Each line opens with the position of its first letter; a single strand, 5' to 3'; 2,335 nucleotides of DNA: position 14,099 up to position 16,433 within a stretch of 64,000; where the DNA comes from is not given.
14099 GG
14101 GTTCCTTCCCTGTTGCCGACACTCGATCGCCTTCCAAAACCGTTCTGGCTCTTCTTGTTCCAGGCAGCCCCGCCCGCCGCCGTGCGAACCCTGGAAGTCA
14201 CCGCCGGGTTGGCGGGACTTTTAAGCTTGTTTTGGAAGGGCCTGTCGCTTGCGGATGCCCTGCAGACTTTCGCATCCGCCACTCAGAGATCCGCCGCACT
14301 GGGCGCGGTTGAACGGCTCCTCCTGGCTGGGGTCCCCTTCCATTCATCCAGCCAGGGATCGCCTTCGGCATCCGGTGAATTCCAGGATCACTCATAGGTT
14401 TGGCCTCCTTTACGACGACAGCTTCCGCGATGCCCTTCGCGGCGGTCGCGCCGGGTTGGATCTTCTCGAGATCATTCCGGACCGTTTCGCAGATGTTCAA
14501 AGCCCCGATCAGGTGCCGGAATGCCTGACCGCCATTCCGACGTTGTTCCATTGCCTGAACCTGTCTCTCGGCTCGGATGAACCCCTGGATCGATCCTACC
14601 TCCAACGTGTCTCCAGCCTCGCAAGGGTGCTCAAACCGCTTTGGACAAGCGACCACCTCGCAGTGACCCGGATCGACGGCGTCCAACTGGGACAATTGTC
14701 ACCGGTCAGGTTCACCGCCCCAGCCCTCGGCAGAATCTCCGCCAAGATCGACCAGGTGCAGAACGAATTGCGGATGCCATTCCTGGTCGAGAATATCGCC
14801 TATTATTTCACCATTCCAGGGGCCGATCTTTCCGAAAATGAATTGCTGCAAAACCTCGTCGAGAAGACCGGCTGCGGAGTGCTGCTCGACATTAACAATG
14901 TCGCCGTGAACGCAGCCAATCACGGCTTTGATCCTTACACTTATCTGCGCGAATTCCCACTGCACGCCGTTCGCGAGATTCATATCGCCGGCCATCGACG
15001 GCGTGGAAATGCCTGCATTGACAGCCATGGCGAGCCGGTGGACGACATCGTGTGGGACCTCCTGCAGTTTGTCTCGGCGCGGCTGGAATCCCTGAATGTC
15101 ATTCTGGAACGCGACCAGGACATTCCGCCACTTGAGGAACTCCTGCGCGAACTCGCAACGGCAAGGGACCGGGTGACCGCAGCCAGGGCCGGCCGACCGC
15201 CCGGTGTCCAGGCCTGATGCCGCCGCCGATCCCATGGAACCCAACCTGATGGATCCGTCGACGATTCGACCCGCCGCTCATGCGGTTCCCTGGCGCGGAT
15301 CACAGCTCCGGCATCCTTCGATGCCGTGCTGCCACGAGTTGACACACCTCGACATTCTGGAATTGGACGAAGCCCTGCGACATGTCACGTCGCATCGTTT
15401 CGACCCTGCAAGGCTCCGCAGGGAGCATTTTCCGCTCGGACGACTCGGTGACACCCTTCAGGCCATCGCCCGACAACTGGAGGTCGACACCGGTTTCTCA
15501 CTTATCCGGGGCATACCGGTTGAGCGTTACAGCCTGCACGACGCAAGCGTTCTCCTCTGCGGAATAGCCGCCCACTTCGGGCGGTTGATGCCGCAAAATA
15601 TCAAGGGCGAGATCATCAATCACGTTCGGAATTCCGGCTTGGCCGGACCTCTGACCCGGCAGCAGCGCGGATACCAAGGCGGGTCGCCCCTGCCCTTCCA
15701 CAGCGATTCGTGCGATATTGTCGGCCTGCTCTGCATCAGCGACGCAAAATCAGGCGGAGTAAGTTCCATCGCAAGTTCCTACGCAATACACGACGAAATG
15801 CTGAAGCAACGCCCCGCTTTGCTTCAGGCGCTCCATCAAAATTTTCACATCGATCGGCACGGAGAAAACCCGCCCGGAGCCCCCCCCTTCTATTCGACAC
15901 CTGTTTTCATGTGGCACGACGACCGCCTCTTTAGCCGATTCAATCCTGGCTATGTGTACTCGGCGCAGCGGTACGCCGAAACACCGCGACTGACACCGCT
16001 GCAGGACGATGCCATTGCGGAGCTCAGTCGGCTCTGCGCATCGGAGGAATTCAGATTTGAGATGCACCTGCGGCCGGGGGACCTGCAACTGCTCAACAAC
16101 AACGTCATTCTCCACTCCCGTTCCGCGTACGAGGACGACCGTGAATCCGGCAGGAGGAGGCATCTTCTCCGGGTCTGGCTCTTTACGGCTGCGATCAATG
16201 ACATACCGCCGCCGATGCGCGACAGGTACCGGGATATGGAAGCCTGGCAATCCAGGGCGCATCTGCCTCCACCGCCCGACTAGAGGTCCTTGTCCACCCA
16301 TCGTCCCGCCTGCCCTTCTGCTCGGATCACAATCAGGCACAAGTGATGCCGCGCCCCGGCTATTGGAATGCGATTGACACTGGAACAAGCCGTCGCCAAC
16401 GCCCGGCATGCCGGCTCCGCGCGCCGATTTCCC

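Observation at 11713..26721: Convergent two-operon biosynthetic locus joining an MNIO (DUF692) oxidase to carrier-protein/adenylation chemistry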

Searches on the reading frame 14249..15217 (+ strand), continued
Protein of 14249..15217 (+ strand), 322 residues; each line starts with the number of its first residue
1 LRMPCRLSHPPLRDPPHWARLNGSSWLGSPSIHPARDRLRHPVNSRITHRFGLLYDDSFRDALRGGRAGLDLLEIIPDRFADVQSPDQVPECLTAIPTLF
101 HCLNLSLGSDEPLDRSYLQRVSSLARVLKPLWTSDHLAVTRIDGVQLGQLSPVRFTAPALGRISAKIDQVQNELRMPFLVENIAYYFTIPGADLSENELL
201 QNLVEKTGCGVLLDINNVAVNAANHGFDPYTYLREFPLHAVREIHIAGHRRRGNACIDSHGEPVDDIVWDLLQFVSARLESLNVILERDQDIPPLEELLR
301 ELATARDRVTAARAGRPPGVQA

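Call 35: find_encoding_contigs(protein=P0039, flank=10000, max_places=1)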
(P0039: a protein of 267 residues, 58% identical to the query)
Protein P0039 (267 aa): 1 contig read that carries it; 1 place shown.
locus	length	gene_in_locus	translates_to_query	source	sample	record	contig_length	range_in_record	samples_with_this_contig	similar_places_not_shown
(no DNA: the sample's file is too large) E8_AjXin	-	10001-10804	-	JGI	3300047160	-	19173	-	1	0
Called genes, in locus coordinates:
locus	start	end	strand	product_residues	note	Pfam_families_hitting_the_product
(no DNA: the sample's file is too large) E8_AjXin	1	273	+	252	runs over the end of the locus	PF00665:rve (faint), PF13610:DDE_Tnp_IS240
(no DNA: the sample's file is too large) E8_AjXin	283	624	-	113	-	-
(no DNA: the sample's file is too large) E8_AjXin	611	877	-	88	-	PF13340:DUF4096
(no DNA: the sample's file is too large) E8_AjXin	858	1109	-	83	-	-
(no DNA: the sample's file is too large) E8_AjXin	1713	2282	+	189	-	PF01966:HD (weak)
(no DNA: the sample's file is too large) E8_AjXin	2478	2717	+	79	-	-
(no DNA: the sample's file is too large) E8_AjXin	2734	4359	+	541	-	PF00732:GMC_oxred_N, PF00890:FAD_binding_2 (faint), PF01266:DAO (faint), PF05834:Lycopene_cycl (faint), PF05199:GMC_oxred_C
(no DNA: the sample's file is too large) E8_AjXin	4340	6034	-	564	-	PF02543:Carbam_trans_N, PF16861:Carbam_trans_C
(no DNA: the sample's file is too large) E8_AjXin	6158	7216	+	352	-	PF08100:Dimerisation, PF00891:Methyltransf_2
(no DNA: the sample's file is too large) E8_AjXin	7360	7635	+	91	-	-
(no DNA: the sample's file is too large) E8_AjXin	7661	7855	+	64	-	-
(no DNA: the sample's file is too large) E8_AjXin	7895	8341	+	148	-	PF10502:Peptidase_S26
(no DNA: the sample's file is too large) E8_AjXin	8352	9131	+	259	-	-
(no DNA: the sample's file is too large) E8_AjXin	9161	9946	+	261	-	-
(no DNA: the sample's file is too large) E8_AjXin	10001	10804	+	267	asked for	PF05114:MbnB_TglH_ChrH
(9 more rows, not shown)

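Call 67: search_solved_structures(query=window:14375-15217:+, max_evalue=0.001, show_alignments=2)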
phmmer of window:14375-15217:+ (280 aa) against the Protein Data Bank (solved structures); distinct sequences matched with E-value up to 0.001: 8.
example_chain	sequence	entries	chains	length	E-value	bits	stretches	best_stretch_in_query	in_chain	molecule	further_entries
3bww_A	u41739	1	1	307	6e-39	137.2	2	31-209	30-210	Protein of unknown function DUF692/COG3220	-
8hci_D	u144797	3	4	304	2.5e-22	82.6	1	72-246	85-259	DUF692 family protein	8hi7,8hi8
7dz9_B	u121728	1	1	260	1.5e-12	50.6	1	28-266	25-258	cpMbnB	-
7dz9_A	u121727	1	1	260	1.5e-12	50.6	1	28-266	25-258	MbnB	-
7fc0_B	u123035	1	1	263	3.2e-09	39.7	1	26-208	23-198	Methanobactin biosynthesis cassette protein MbnB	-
7fc0_E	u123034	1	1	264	3.2e-09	39.7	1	26-208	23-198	Methanobactin biosynthesis cassette protein MbnB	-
7tcr_A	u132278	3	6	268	1.9e-08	37.1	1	28-251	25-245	Methanobactin biosynthesis cassette protein MbnB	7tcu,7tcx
7tcw_A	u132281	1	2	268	5.1e-08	35.7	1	28-236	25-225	Methanobactin biosynthesis cassette protein MbnB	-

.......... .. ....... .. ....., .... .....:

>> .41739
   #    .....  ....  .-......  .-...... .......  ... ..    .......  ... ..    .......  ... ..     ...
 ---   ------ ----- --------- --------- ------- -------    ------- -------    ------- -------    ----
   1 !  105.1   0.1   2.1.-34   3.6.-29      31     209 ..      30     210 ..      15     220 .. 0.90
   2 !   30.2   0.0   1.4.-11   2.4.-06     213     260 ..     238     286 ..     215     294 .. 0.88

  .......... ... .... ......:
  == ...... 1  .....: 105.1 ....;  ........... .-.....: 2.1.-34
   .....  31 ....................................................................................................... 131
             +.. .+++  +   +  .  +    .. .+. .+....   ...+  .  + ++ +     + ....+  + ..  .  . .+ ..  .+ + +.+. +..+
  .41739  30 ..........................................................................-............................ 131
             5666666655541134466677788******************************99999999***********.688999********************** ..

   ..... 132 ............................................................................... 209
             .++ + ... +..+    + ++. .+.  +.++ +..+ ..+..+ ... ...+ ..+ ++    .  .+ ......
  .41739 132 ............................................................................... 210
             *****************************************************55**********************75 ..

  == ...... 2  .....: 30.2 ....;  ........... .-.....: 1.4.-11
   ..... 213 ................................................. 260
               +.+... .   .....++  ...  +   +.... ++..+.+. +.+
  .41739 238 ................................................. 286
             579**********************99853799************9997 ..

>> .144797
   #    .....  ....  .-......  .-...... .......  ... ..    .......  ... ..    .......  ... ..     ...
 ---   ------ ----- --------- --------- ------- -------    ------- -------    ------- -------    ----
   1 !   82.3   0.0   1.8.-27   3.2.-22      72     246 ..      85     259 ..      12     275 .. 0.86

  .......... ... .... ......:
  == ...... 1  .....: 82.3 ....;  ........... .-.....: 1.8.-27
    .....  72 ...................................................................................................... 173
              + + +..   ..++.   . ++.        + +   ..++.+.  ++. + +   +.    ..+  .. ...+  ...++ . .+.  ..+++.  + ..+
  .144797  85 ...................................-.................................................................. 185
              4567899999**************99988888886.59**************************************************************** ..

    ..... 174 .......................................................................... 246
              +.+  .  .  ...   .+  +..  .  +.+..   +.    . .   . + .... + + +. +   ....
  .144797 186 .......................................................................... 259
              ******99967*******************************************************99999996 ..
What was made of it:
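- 14375..15217 (+): MNIO (DUF692) oxidase belonging to a distinct clade. The nearest structures are 3bww, then TglH, then MbnB (call 67).
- On MNIO (DUF692, PF05114) superfamily: The motifs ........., SDHLAV, VENIAYY, LLDINN, IHIAGH and ILERD align with 3bww (call 67).
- Closest known: Pearlin / 3-thiaglutamate pathway. Same: TglH is the second-nearest solved MNIO (82.6 bits, call 67).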

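Call 71: list_cluster_members(proteins=[P0013, P0014, P0015, P0152, P0276, P0006, P0154])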
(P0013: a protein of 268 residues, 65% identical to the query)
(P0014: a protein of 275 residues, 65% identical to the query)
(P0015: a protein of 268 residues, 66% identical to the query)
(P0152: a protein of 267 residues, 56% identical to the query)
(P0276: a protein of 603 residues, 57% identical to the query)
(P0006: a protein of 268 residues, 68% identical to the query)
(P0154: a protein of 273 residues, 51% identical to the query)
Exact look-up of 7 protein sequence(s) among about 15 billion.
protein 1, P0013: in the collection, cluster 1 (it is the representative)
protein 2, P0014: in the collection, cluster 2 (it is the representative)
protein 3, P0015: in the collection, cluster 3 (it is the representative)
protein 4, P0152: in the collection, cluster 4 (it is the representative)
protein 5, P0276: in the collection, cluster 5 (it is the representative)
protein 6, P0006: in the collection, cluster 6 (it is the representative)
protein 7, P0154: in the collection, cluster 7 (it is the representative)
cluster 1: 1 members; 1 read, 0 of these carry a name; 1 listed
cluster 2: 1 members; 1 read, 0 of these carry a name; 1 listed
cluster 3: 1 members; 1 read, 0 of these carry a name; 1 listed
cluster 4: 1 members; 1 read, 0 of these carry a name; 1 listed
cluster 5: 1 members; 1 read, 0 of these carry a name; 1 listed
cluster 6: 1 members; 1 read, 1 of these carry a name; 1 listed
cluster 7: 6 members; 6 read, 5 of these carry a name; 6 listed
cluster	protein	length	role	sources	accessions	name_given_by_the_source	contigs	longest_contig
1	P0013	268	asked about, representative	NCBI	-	-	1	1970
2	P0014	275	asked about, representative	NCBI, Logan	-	-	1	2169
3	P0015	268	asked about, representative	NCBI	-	-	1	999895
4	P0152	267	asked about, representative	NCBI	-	-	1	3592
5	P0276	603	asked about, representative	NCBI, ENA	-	-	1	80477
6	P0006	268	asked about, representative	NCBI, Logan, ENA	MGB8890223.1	MAG: DUF692 domain-containing protein [Candidatus Korobacteraceae bacterium]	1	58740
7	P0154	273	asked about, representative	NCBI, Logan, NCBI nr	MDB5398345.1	MAG: hypothetical protein JWQ55_363 [Rhodopila sp.] | hypothetical protein [Rhodopila sp.]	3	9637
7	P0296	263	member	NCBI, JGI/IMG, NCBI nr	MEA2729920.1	MAG: hypothetical protein QOF70_4395 [Acetobacteraceae bacterium] | predicted metal-dependent enzyme (double-stranded beta helix superfamily) | hypothetical protein [Acetobacteraceae bacterium]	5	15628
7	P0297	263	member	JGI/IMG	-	predicted metal-dependent enzyme (double-stranded beta helix superfamily)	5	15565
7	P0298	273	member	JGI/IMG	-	predicted metal-dependent enzyme (double-stranded beta helix superfamily)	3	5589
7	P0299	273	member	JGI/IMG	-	predicted metal-dependent enzyme (double-stranded beta helix superfamily)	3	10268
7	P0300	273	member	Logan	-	-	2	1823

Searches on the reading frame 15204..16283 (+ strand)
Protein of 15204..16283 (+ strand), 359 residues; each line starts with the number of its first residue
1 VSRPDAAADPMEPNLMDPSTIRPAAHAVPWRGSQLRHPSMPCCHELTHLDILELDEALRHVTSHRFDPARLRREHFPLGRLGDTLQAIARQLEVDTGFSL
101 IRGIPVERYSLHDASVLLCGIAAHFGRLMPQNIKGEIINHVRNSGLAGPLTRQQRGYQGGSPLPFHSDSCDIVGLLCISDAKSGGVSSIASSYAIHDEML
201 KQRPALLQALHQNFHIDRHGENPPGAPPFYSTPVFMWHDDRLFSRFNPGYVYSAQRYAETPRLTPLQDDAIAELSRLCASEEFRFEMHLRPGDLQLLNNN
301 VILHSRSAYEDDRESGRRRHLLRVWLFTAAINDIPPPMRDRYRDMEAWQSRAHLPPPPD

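Call 7: search_protein_families(library=pfam, max_evalue=0.01, proteins=[window:15204-16283:+])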
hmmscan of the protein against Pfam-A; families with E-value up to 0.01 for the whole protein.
window:15204-16283:+ (359 aa): 1 family
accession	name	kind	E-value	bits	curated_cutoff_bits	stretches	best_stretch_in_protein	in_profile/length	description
PF02668.22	TauD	-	3.1e-33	116.3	27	1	73-325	11-267/267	Taurine catabolism dioxygenase TauD, TfdA family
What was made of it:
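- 15204..16283 (+): Fe(II)/2-oxoglutarate oxygenase of the TauD family. PF02668 scores 116 bits (call 7).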

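Call 9: search_protein_families(library=ncbifam, max_evalue=0.01, proteins=[window:15204-16283:+])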
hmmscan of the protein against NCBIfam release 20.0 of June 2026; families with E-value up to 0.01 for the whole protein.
window:15204-16283:+ (359 aa): 4 families
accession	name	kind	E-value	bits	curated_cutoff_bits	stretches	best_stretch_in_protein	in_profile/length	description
NF049936.1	TriMthamethphnDioxTmpA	equivalog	2.1e-07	30.1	400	1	270-312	297-339/366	2-trimethylaminoethylphosphonate dioxygenase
TIGR02409.1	carnitine_bodg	equivalog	3e-06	26.5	414.75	1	176-315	206-343/366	gamma-butyrobetaine dioxygenase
TIGR02410.1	carnitine_TMLD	equivalog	9e-06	25.4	268.3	1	169-313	191-341/362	trimethyllysine dioxygenase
NF043003.1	ClavSyn_CS1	equivalog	0.00023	20.8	450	1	265-329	230-291/312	clavaminate synthase Cs1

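Call 82: search_solved_structures(query=window:15204-16283:+, max_evalue=0.00001)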
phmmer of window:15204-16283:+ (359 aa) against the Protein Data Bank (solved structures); distinct sequences matched with E-value up to 0.00001: 2.
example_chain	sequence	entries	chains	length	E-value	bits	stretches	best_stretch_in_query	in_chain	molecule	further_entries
5eqn_A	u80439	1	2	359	1.1e-44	156.2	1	52-337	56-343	FrbJ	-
7n7v_A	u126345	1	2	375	2.5e-40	141.9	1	31-341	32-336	Predicted hydroxylase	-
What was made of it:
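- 15204..16283 (+): The nearest structure is FrbJ, a small-molecule hydroxylase, at 156 bits (call 82).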
